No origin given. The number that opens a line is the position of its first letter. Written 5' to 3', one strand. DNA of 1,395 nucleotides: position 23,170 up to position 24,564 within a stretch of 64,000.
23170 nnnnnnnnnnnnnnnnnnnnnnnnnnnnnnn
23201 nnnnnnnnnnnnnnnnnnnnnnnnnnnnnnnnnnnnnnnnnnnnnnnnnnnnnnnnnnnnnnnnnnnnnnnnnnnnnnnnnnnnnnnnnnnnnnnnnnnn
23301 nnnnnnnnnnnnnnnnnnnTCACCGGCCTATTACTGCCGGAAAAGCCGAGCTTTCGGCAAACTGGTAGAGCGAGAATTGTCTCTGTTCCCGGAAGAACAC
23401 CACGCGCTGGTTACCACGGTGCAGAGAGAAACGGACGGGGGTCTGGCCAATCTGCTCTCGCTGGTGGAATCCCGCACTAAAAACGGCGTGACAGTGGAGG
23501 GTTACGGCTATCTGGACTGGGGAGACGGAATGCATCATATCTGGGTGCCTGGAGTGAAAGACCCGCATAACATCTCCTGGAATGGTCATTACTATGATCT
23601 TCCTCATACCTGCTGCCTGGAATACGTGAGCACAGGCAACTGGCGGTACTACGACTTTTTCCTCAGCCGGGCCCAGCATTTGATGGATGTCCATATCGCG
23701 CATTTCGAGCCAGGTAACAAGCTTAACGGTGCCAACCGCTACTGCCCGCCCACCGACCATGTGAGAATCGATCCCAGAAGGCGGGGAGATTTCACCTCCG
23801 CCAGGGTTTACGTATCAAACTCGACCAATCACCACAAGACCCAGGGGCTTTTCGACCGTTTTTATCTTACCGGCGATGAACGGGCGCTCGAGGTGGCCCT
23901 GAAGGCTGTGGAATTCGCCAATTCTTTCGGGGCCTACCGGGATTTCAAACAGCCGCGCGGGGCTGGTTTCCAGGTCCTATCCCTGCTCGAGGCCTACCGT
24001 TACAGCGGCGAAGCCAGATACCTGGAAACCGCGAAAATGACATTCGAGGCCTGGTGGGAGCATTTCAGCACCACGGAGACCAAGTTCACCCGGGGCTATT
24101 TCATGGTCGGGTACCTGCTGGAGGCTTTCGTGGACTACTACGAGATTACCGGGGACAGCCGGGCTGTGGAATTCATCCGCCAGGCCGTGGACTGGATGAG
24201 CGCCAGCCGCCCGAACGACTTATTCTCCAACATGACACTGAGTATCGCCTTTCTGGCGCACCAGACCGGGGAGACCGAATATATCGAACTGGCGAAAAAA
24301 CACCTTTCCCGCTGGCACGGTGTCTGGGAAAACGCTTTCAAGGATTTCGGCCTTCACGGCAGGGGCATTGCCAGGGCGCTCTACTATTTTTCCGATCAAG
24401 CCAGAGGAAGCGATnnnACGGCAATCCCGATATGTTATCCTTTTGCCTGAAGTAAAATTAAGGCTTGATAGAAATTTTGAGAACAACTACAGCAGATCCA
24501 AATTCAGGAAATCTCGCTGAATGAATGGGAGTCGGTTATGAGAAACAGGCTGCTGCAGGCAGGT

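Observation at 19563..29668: Tandem triplication of an unassigned secreted protein family, followed by a dockerin-bearing heparinase II/III-like lyase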

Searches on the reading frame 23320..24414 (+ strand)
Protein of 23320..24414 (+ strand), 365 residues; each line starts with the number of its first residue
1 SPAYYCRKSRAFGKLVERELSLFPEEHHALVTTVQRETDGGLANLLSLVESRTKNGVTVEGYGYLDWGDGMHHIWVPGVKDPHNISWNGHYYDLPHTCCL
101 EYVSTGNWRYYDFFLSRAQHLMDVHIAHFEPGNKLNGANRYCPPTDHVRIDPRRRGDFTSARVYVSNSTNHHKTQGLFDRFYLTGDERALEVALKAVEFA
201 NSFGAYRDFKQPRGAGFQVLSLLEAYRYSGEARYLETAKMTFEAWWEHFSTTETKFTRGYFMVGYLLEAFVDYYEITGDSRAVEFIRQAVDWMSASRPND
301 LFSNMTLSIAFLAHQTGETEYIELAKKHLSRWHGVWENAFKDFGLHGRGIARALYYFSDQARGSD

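Call 101: predict_structure(alignment_id=A5)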
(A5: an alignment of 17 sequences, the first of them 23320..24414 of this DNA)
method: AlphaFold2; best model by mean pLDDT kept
length: 365 residues; sequences in the alignment: 17
mean_pLDDT: 79.4   pTM: 0.83
mean pLDDT of the five models: 79.4, 79.3, 78.8, 78.5, 78.4
residues with pLDDT >= 90: 146; 70-90: 119; 50-70: 62; < 50: 38
segments of 3 or more residues with pLDDT < 50: 72-74, 142-169
pLDDT, mean of each block of 10 residues (from residue 1): 64 87 95 95 81 53 55 55 58 80 89 82 66 50 39 45 43 75 87 83 87 88 92 97 96 89 93 96 97 95 96 95 96 86 86 93 67
secondary structure, 60 per line:
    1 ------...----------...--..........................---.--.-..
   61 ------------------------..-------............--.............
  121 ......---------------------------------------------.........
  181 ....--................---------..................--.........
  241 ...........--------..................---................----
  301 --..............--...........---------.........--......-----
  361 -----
elements in order: H25-50 H94-105 H108-126 H172-184 H187-202 H212-229 H232-251 H260-277 H281-296 H303-316 H319-329 H339-347 H350-355
